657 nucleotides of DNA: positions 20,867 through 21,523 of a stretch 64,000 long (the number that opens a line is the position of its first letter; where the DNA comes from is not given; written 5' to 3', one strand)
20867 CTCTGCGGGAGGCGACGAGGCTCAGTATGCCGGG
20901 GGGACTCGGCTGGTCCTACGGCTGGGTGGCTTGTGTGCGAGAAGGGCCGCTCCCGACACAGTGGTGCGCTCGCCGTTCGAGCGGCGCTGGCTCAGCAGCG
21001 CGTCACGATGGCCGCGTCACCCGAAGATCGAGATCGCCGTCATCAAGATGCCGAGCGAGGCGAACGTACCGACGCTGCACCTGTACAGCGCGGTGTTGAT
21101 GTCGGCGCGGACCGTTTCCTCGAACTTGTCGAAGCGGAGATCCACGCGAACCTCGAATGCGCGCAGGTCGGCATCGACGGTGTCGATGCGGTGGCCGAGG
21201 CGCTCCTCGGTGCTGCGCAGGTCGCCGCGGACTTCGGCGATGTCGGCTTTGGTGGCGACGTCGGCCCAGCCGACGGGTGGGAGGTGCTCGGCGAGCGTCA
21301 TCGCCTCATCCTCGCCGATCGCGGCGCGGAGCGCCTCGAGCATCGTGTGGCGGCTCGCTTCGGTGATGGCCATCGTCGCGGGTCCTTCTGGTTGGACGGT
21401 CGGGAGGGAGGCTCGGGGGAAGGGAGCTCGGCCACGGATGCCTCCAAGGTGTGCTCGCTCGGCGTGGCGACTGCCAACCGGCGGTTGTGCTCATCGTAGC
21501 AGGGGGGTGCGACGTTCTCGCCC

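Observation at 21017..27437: Three paralogous small tail-anchored coiled-coil protein genes, each behind the same 69-nt upstream element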

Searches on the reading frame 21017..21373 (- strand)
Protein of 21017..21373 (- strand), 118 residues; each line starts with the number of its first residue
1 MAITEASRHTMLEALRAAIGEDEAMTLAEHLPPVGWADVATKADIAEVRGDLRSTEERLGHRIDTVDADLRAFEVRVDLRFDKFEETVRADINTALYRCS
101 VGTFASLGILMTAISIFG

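Call 6: search_protein_families(library=pfam, proteins=[window:21017-21373:-], max_evalue=1)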
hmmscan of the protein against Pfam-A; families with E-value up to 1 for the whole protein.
window:21017-21373:- (118 aa): 0 families
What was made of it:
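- On XhlA haemolysin (PF10779): No hit for A, B or C (call 6).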

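Call 7: search_protein_families(library=ncbifam, proteins=[window:21017-21373:-], max_evalue=1)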
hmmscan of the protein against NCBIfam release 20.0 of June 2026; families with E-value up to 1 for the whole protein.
window:21017-21373:- (118 aa): 0 families

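Call 12: find_homologous_proteins(query=window:21017-21373:-, max_evalue=0.01)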
Query window:21017-21373:- (118 aa): 624 proteins with E <= 0.01 among 664 candidates; the best 120 are listed.
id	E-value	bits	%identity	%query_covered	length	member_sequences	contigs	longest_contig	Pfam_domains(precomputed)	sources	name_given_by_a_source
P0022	8.6e-69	247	100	100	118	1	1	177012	-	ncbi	-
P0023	5.3e-25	106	53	100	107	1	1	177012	-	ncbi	-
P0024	1.7e-20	91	48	81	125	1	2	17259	-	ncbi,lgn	ncbi:MAG: hypothetical protein ACRDYA_16335 [Egibacteraceae bacterium]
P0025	1.6e-18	85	49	100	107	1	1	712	-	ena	-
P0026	3.8e-16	77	42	96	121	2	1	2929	-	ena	-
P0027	7.5e-16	76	47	81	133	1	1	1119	-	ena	-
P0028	1.0e-15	76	42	100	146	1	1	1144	-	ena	-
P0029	1.0e-15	76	39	96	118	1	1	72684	-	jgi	jgi:hypothetical protein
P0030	1.1e-15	76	57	72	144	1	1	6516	-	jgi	-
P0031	1.2e-15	76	46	99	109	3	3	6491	-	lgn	-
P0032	2.2e-15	75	40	97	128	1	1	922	-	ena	-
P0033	2.6e-15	75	41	96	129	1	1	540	-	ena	-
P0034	3.1e-15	74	43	93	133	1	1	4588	-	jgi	jgi:hypothetical protein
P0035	7.9e-15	73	39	97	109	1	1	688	-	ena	-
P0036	1.1e-14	73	47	66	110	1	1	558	-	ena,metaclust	metaclust:\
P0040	1.7e-14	72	47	83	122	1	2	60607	-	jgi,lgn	jgi:hypothetical protein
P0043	3.3e-14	71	44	97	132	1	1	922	PF07798.17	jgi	jgi:hypothetical protein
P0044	3.5e-14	71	39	98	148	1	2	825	PF27276.1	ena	-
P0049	4.6e-14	71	39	100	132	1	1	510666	-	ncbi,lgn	ncbi:MAG: hypothetical protein ACXIVQ_13685 [Acidimicrobiales bacterium]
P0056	8.9e-14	70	43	78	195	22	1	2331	PF01442.24,PF07798.17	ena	-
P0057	1.1e-13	69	53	64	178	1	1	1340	PF25994.1,PF04513.18,PF10779.15,PF10046.15,PF08287.17,PF26095.1,PF16326.11,PF16526.11,PF05377.18,PF01920.26,PF10805.15,PF04912.20,PF23991.2,PF07889.18,PF00261.26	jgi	jgi:chromosome segregation ATPase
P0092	1.3e-12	66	40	88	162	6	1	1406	PF07798.17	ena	-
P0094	1.8e-12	65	54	50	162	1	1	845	PF07798.17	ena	-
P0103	3.3e-12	65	54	67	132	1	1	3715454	-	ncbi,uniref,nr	ncbi:hypothetical protein [Actinomarinicola tropica]|uniref:DUF1640 domain-containing protein n=1 Ta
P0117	7.0e-12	64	40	88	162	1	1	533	PF07798.17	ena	-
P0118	7.1e-12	64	43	78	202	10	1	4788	PF01442.24,PF07798.17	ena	-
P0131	1.1e-11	63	41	79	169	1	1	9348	PF01442.24,PF07798.17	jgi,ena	-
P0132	1.1e-11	63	40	88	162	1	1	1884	PF07798.17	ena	-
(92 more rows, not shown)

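Call 15: find_encoding_contigs(protein=P0023, flank=10000, max_places=3)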
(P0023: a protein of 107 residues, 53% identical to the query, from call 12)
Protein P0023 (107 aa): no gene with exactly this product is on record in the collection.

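Call 16: find_encoding_contigs(protein=P0103, flank=3000, max_places=3)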
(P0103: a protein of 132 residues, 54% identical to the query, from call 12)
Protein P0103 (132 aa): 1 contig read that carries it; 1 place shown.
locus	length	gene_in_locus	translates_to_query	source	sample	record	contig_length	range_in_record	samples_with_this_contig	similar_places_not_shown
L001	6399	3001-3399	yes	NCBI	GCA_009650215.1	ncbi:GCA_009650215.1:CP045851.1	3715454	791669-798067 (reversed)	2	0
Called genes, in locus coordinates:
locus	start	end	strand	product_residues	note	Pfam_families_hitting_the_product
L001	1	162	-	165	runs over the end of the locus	PF01850:PIN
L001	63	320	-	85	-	PF02604:PhdYeFM_antitox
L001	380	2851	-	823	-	PF02810:SEC-C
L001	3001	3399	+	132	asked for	-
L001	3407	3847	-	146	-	-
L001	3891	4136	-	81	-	-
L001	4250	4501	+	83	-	-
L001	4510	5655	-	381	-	PF00144:Beta-lactamase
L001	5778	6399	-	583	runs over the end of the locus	PF02838:Glyco_hydro_20b, PF00728:Glyco_hydro_20 (faint)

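Call 17: find_encoding_contigs(protein=P0049, flank=3000, max_places=3)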
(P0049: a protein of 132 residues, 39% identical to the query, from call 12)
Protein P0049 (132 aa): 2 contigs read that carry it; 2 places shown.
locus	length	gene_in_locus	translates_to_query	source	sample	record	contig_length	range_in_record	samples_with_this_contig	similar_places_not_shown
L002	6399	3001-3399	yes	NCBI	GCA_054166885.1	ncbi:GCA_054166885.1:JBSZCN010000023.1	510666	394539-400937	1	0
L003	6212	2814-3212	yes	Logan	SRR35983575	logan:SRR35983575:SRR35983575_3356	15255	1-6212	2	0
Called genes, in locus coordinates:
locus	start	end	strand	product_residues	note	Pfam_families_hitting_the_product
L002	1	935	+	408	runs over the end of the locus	-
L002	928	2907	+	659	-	-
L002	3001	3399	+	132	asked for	-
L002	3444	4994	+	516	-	PF00884:Sulfatase, PF01663:Phosphodiest (faint)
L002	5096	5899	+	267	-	PF04248:NTP_transf_9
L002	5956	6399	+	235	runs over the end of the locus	PF00440:TetR_N, PF02909:TetR_C_1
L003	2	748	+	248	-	?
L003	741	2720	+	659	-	-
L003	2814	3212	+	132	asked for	-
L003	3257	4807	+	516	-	PF00884:Sulfatase, PF01663:Phosphodiest (faint)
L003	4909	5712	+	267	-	PF04248:NTP_transf_9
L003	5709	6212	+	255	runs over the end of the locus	PF00440:TetR_N, PF02909:TetR_C_1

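Call 29: list_cluster_members(proteins=[P0023, P0001, P0003])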
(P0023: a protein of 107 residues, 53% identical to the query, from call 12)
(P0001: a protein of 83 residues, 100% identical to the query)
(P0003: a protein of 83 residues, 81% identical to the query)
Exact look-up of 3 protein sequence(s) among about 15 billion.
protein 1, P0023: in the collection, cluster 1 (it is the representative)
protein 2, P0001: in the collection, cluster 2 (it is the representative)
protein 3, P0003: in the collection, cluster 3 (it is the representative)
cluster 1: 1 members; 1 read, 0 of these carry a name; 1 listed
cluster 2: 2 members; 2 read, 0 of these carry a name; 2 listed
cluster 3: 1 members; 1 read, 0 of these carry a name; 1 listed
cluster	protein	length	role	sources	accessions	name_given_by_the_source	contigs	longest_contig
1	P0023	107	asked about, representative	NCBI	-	-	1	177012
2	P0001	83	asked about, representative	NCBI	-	-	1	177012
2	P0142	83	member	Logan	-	-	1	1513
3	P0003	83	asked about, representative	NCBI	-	-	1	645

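Call 30: find_encoding_contigs(protein=P0142, flank=2000, max_places=3)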
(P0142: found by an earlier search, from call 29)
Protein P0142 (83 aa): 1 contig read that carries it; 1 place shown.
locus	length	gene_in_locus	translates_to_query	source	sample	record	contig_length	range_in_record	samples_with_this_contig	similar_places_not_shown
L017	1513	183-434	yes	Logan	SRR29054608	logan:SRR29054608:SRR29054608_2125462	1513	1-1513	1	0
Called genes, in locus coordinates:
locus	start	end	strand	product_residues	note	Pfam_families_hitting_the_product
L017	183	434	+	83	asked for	-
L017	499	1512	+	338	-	?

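Call 31: find_encoding_contigs(protein=P0025, flank=2000, max_places=3)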
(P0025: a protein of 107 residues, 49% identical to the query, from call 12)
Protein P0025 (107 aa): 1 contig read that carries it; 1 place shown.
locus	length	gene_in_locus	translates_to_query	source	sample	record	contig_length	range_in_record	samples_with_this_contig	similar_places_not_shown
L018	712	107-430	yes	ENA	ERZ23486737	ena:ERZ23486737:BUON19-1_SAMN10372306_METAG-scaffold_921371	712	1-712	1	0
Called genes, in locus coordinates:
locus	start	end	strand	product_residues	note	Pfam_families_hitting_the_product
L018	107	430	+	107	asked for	-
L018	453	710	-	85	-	?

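Call 39: search_protein_families(library=pfam, proteins=[P0103, P0049, P0024, P0044], max_evalue=0.01)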
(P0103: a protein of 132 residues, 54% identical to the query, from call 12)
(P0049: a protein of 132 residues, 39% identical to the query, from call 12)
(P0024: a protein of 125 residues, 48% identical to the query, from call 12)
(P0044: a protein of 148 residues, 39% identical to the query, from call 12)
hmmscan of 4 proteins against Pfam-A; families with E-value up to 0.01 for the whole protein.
P0103 (132 aa): 2 families
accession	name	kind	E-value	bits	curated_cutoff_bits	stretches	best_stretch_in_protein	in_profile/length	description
PF04513.17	Baculo_PEP_C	-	0.00032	21.2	38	1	40-118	31-111/140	Baculovirus polyhedron envelope protein, PEP, C terminus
PF01442.23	Apolipoprotein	-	0.0005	20.3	90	1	44-110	45-111/190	Apolipoprotein A1/A4/E domain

P0049 (132 aa): 1 family
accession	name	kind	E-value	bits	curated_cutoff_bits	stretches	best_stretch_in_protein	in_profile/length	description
PF23991.1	DUF7310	-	0.00061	20.7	40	1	37-87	20-69/83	Coiled-coil region of unknown function (DUF7310)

P0024 (125 aa): 0 families

P0044 (148 aa): 1 family
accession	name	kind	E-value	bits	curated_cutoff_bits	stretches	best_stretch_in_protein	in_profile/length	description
PF23991.1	DUF7310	-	0.0014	19.5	40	1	55-99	4-47/83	Coiled-coil region of unknown function (DUF7310)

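Call 52: search_protein_families(library=pfam, alignment_id=A5, max_evalue=0.01)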
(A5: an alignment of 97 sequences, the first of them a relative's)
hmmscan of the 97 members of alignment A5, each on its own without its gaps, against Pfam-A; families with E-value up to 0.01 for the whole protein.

A. member 1, P0022 (118 aa): 0 families

B. families by the number of members that match (of 97 scanned): 24 families
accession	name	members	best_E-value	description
PF07798.16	CCDC90-like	21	7.4e-07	Coiled-coil domain-containing protein 90-like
PF01442.23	Apolipoprotein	17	5.5e-08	Apolipoprotein A1/A4/E domain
PF23991.1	DUF7310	11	8.7e-09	Coiled-coil region of unknown function (DUF7310)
PF04513.17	Baculo_PEP_C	11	8.3e-05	Baculovirus polyhedron envelope protein, PEP, C terminus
PF02601.20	Exonuc_VII_L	3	0.0003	Exonuclease VII, large subunit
PF07889.17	DUF1664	2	0.0012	Protein of unknown function (DUF1664)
PF00261.25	Tropomyosin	2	0.0036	Tropomyosin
PF12072.13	RNase_Y_N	2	0.0038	RNase Y N-terminal region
PF06825.17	HSBP1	1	0.00025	Heat shock factor binding protein 1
PF18221.6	MU2_FHA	1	0.0013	Mutator 2 Fork head associated domain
PF03670.18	UPF0184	1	0.0019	Uncharacterised protein family (UPF0184)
PF11221.13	Med21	1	0.0019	Subunit 21 of Mediator complex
PF10779.14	XhlA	1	0.002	Haemolysin XhlA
PF08946.15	Osmo_CC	1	0.0022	Osmosensory transporter coiled coil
PF17841.6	Bep_C_terminal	1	0.0025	BID domain of Bartonella effector protein (Bep)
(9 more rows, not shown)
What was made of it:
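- On DUF1640 / CCDC90-like (PF07798): 21 of 97 homologues hit at E<=0.01 (call 52).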

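Call 53: search_solved_structures(query=A5, max_evalue=1)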
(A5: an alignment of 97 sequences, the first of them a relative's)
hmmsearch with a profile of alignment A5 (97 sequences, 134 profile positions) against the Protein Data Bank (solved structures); distinct sequences matched with E-value up to 1: 144 (the best 60 are shown).
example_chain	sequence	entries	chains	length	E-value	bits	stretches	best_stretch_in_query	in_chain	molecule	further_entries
6h9l_A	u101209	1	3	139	2.3e-06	31.5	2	50-104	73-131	Uncharacterized protein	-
7zr2_A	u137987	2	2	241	0.0024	21.7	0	53-104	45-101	Spike protein S2',Chimeric protein mimic of SARS-CoV-2 Spike HR1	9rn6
7oah_A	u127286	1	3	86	0.02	18.7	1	45-88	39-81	General control transcription factor GCN4,conserved hypothetical protein residues 311-335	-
7o97_A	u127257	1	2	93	0.034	17.9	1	53-107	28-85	hypothetical protein UY81_C0065G0003 from Candidatus Giovannonibacteria bacterium converte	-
3s84_A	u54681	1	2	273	0.037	17.8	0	99-99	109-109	Apolipoprotein A-IV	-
5apz_A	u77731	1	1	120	0.039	17.7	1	46-94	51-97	GENERAL CONTROL PROTEIN GCN4, NOR1 TCAR0761, GENERAL CONTROL PROTEIN GCN4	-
9tls_A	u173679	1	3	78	0.062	17.1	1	54-101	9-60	Sc-apCC-2-KLHL20-3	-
6gao_A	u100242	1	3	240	0.072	16.9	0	55-115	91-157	Outer capsid protein sigma-1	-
7z4b_EA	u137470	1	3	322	0.086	16.6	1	48-113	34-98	Putative tail tip fiber protein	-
5bny_B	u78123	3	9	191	0.13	16.1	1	55-108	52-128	Hemagglutinin | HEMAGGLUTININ HA2 CHAIN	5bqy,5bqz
6gaj_A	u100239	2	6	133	0.16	15.8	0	59-102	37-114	Outer capsid protein sigma-1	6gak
9tlt_A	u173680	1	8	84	0.18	15.6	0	54-86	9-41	Sc-apCC-2-KLHL20-4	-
9cuy_c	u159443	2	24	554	0.18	15.6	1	52-98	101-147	Short tail fiber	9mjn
8qox_B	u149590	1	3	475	0.19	15.5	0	54-132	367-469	Conserved membrane protein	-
7a9d_B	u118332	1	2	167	0.22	15.3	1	51-90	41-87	Hemagglutinin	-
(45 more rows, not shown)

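Call 55: search_solved_structures(query=A5, max_evalue=0.0001, show_alignments=1)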
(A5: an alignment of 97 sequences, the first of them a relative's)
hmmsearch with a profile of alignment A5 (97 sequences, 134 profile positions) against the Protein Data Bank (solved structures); distinct sequences matched with E-value up to 0.0001: 1.
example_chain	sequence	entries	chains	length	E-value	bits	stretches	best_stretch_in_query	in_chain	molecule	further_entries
6h9l_A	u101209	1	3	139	2.3e-06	31.5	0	50-104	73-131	Uncharacterized protein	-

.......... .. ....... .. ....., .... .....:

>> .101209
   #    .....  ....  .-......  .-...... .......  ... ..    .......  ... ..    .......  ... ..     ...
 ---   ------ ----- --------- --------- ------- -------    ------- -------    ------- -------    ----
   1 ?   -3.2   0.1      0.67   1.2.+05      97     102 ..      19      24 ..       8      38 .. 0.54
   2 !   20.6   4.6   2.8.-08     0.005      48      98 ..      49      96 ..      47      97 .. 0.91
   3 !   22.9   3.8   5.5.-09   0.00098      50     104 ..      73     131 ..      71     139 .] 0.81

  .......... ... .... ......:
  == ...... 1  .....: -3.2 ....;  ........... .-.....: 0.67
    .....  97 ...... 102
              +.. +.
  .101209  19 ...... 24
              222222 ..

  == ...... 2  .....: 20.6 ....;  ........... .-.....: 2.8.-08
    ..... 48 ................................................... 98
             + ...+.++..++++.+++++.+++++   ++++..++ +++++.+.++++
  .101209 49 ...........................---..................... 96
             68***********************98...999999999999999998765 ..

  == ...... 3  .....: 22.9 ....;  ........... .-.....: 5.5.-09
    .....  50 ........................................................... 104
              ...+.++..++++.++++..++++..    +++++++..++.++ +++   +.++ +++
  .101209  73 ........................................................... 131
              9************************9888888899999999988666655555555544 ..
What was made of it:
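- Closest known: DUF1640 / CCDC90-like. Same: The family profile hits PDB 6h9l through its ATKEDI repeats (calls 53, 55).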

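Call 66: search_protein_families(library=pfam, proteins=[L017:499-1512:+], max_evalue=0.01)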
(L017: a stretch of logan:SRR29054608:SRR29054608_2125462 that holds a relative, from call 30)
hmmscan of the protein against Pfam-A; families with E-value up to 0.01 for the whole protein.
L017:499-1512:+ (338 aa): 1 family
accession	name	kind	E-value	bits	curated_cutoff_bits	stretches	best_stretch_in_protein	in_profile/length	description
PF01804.23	Penicil_amidase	-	1.4e-15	57.9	21.3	1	128-245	2-109/675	Penicillin amidase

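Call 76: find_encoding_contigs(protein=P0024, flank=2500, max_places=3)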
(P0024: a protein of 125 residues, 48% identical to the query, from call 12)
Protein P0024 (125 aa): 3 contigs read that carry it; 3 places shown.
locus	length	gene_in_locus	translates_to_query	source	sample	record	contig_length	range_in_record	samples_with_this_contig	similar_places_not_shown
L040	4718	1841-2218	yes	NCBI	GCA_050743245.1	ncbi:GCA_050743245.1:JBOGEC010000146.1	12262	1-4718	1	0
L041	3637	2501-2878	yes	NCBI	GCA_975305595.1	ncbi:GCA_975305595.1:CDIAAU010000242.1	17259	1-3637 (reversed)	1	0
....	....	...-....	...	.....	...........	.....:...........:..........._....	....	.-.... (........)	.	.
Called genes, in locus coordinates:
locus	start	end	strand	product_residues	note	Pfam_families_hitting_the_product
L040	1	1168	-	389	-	PF00890:FAD_binding_2 (weak), PF01266:DAO (weak), PF01593:Amino_oxidase, PF12831:FAD_oxidored (weak), PF13450:NAD_binding_8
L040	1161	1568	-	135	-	-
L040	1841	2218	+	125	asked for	-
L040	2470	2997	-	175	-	-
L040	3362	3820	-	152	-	-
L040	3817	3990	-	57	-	-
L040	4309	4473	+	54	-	-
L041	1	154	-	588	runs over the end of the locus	PF00664:ABC_membrane, PF00005:ABC_tran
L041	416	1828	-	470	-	PF00890:FAD_binding_2 (weak), PF01266:DAO (weak), PF01593:Amino_oxidase, PF12831:FAD_oxidored (weak), PF13450:NAD_binding_8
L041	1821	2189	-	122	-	-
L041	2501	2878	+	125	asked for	-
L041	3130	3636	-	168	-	?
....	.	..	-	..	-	?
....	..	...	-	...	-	-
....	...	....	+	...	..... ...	-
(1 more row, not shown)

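Call 77: find_encoding_contigs(protein=P0040, flank=2500, max_places=3)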
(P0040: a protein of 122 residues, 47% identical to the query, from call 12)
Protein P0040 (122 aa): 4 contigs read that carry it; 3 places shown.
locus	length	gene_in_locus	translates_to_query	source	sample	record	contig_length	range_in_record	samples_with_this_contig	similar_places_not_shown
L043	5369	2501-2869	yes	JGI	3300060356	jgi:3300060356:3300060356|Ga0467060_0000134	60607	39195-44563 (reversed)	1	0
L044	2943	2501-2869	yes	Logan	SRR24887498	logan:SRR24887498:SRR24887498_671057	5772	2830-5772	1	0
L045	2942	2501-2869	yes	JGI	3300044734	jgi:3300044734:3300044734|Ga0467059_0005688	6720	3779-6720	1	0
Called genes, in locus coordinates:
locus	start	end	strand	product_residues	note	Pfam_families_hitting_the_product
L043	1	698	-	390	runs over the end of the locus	PF00990:GGDEF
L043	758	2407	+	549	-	PF01590:GAF, PF13185:GAF_2, PF13492:GAF_3 (weak), PF07228:SpoIIE, PF13581:HATPase_c_2, PF02518:HATPase_c (weak)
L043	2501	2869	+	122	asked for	-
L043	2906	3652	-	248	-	PF00149:Metallophos, PF12850:Metallophos_2 (weak)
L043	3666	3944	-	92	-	-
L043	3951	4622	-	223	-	PF14907:NTP_transf_5, PF09970:DUF2204, PF19502:DUF6036 (weak), PF08843:AbiEii (weak)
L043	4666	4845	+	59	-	-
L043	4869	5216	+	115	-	PF12823:DUF3817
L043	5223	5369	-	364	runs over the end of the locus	PF01053:Cys_Met_Meta_PP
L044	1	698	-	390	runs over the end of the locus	PF00990:GGDEF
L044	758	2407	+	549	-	PF01590:GAF, PF13185:GAF_2, PF13492:GAF_3 (weak), PF07228:SpoIIE, PF13581:HATPase_c_2, PF02518:HATPase_c (weak)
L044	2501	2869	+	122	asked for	-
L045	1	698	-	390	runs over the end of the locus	PF00990:GGDEF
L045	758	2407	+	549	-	PF01590:GAF, PF13185:GAF_2, PF13492:GAF_3 (weak), PF07228:SpoIIE, PF13581:HATPase_c_2, PF02518:HATPase_c (weak)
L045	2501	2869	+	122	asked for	-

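Call 86: predict_structure(alignment_id=A5)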
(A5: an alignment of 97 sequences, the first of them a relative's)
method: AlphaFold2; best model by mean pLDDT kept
length: 118 residues; sequences in the alignment: 97
mean_pLDDT: 88.6   pTM: 0.51
mean pLDDT of the five models: 88.6, 88.5, 88.0, 85.0, 83.9
residues with pLDDT >= 90: 67; 70-90: 41; 50-70: 10; < 50: 0
segments of 3 or more residues with pLDDT < 50: none
pLDDT, mean of each block of 10 residues (from residue 1): 78 94 91 67 91 98 98 98 96 89 78 83
secondary structure, 60 per line:
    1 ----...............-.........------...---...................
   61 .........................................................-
elements in order: H5-19 H21-29 H42-117
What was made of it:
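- On DUF1640 / CCDC90-like (PF07798): The AlphaFold model of A (pLDDT 88.6) has helices at 5-19, 21-29 and 42-117 (call 86).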
